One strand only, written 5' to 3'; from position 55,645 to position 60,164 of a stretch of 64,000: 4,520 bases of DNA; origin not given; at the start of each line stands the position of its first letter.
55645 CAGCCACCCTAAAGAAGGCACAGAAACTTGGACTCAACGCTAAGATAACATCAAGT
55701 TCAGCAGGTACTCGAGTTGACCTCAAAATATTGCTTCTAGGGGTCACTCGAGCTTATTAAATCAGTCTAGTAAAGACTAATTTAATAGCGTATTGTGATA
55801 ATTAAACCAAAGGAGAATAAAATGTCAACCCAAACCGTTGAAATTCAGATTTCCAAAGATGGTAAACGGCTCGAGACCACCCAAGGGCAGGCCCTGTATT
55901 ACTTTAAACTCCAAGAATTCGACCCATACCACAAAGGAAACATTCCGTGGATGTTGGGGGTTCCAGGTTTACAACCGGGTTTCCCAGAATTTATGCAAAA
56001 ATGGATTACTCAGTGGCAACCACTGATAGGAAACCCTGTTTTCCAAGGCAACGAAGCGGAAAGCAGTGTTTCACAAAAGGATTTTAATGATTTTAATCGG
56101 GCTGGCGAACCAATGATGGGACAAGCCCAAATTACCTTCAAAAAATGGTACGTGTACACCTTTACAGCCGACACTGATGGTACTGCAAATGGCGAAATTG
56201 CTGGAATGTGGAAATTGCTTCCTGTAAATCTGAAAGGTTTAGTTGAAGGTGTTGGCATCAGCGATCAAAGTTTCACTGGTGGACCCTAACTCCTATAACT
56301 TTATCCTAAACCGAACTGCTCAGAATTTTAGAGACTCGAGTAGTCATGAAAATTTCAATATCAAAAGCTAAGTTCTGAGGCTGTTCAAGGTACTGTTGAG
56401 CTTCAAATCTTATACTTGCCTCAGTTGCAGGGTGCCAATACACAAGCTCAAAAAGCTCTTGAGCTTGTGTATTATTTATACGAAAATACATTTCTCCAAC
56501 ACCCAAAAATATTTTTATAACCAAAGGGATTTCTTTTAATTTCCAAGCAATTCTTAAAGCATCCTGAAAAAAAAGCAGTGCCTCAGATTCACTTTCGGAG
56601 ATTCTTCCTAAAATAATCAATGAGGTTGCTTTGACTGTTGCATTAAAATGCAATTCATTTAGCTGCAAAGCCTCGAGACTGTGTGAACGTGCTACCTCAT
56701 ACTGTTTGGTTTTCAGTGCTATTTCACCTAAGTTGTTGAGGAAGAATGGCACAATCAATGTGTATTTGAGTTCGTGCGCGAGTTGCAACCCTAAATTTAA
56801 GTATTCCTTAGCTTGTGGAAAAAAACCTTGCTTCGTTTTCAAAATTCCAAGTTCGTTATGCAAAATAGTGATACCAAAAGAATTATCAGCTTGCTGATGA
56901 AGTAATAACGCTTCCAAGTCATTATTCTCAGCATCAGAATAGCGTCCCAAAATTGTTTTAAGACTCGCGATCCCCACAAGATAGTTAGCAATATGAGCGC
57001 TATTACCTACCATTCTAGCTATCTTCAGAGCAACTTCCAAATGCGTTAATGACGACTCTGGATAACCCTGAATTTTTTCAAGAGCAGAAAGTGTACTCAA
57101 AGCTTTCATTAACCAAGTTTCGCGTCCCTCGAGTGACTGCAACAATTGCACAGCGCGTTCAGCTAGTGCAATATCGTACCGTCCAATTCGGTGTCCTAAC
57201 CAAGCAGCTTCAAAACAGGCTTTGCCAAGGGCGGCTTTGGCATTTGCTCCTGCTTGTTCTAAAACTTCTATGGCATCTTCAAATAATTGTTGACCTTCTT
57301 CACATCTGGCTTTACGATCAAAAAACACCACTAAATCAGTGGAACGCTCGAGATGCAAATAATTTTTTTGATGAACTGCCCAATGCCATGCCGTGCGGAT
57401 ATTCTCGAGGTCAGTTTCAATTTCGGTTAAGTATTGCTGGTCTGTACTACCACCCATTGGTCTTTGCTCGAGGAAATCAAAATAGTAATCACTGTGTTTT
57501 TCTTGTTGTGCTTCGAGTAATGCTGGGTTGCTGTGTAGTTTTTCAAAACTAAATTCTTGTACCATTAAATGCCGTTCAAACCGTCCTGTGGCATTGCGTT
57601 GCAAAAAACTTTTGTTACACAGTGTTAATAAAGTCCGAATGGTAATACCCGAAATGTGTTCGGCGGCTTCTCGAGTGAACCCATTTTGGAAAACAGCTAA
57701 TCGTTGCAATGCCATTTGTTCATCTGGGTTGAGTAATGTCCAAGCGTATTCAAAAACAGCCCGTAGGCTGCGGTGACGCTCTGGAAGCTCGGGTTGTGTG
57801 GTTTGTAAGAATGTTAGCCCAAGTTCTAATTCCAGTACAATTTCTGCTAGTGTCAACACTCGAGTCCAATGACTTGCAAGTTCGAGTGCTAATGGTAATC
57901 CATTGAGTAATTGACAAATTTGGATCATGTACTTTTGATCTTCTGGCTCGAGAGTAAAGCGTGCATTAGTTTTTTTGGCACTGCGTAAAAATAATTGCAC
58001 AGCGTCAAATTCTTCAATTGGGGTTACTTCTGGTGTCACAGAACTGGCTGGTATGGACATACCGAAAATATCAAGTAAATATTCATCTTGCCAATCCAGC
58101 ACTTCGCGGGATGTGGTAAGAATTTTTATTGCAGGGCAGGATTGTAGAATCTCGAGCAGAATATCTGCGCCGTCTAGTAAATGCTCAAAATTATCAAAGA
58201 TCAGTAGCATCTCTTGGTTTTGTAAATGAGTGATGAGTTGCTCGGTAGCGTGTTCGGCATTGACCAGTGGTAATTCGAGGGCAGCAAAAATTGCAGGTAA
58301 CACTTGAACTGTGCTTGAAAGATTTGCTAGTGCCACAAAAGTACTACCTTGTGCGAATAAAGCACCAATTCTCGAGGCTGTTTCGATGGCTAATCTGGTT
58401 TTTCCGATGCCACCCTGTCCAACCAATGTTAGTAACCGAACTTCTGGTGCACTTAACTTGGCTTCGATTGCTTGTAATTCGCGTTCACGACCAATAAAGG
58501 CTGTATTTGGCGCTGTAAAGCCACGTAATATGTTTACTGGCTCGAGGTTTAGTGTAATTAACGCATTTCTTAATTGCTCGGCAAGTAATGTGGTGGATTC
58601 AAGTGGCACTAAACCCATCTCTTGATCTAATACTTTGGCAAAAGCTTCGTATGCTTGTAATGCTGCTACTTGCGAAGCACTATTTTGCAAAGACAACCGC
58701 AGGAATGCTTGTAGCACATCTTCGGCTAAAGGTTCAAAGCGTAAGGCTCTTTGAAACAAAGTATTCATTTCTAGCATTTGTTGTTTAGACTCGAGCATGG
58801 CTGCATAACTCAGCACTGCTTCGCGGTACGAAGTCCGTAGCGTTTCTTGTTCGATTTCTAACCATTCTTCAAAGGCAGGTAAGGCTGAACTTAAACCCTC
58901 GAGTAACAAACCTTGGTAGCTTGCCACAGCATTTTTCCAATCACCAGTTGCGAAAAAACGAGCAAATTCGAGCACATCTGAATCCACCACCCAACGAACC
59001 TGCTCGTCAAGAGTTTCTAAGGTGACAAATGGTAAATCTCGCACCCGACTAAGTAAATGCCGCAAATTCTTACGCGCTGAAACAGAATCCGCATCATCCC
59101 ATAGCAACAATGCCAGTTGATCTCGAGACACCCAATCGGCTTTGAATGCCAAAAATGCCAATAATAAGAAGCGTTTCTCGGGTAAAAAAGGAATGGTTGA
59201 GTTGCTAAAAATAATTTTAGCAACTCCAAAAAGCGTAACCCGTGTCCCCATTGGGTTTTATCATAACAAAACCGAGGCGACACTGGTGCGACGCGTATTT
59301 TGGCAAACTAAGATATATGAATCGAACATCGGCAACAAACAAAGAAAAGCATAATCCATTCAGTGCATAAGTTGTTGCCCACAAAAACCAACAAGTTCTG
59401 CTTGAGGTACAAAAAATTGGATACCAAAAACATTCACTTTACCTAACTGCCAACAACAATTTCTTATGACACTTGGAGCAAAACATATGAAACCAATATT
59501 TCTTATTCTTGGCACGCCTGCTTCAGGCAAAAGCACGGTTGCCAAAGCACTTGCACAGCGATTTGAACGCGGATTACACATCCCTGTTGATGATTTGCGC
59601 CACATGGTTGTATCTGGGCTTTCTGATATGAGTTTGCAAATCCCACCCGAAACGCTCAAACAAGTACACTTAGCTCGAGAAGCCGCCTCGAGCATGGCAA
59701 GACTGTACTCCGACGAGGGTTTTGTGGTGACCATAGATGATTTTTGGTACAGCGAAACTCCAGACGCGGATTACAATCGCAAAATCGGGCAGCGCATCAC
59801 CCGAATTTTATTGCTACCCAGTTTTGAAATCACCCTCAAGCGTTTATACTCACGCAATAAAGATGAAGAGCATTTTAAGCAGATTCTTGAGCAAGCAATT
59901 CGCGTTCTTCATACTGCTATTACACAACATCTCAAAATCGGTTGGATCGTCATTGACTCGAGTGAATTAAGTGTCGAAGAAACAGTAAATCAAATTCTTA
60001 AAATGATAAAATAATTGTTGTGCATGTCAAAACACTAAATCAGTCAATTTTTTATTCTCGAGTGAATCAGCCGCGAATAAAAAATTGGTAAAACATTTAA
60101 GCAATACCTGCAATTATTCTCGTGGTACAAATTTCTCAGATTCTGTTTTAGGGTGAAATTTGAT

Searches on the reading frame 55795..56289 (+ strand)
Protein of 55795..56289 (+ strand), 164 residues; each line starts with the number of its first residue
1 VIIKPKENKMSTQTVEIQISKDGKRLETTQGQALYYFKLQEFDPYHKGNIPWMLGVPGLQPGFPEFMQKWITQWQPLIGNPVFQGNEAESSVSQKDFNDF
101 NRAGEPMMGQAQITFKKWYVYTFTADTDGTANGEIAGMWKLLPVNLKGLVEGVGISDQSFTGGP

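Call 42: search_protein_families(library=pfam, proteins=[window:55795-56289:+], max_evalue=0.00001)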
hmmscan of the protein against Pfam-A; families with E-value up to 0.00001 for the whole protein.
window:55795-56289:+ (164 aa): 1 family
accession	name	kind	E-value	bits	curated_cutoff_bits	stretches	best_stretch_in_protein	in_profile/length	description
PF03640.20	Lipoprotein_15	-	1.7e-06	27.9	24.4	0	108-140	7-44/47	Secreted repeat of unknown function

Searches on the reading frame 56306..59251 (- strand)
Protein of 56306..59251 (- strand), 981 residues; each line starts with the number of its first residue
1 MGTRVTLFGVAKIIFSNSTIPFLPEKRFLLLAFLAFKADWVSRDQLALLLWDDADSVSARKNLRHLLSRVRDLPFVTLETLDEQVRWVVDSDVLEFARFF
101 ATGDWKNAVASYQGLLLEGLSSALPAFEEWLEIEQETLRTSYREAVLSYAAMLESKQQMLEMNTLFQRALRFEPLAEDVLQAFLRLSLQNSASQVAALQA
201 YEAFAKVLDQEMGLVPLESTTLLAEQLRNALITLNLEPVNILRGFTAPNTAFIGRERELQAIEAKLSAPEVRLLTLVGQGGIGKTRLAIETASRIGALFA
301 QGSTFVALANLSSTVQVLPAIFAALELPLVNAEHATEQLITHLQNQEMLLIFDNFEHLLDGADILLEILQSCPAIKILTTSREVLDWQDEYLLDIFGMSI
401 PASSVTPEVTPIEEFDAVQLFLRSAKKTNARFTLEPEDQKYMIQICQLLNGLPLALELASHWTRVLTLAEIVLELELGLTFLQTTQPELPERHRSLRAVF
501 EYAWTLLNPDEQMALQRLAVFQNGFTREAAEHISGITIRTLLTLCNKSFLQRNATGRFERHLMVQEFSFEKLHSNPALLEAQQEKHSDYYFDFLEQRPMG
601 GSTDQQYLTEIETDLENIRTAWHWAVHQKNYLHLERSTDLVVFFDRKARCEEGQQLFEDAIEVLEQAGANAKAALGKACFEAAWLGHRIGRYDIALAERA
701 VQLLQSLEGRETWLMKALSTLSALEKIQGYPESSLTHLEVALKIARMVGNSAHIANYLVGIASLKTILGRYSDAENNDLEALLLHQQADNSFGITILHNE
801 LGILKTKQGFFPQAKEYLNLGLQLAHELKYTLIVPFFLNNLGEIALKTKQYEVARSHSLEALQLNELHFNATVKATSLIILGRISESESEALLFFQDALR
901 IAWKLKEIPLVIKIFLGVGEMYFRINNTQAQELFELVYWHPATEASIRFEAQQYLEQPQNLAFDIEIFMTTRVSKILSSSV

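Call 42: search_protein_families(library=pfam, proteins=[window:56306-59251:-], max_evalue=0.00001)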
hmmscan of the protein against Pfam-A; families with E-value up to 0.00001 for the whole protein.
window:56306-59251:- (981 aa): 4 families
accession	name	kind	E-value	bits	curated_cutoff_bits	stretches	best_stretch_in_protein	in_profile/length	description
PF13424.12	TPR_12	-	9.3e-11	42.2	30.1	0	838-902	6-75/77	Tetratricopeptide repeat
PF03704.23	BTAD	-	1.4e-07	32.4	22.1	1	106-228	30-146/146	Bacterial transcriptional activator domain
PF13401.12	AAA_22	-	1.5e-07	32.2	27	1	272-368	6-104/130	AAA domain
PF00931.28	NB-ARC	-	2.4e-06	27.5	23.5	1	256-458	2-200/248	NB-ARC domain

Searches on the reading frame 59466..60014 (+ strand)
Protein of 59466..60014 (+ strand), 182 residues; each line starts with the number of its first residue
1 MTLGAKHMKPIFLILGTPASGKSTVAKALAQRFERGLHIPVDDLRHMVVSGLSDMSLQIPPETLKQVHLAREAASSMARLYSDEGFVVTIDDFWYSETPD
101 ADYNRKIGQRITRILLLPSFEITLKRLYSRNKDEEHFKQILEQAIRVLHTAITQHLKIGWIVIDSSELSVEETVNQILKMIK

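Call 42: search_protein_families(library=pfam, proteins=[window:59466-60014:+], max_evalue=0.00001)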
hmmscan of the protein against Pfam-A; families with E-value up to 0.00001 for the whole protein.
window:59466-60014:+ (182 aa): 3 families
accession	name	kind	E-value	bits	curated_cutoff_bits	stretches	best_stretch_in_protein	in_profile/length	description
PF07931.18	CPT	-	4.6e-06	27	22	0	11-107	3-103/172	Chloramphenicol phosphotransferase-like protein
PF13238.12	AAA_18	-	4.8e-06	27.5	29.4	1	13-135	2-116/128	AAA domain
PF13671.12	AAA_33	-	5.9e-06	27.1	27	0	12-145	2-133/143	AAA domain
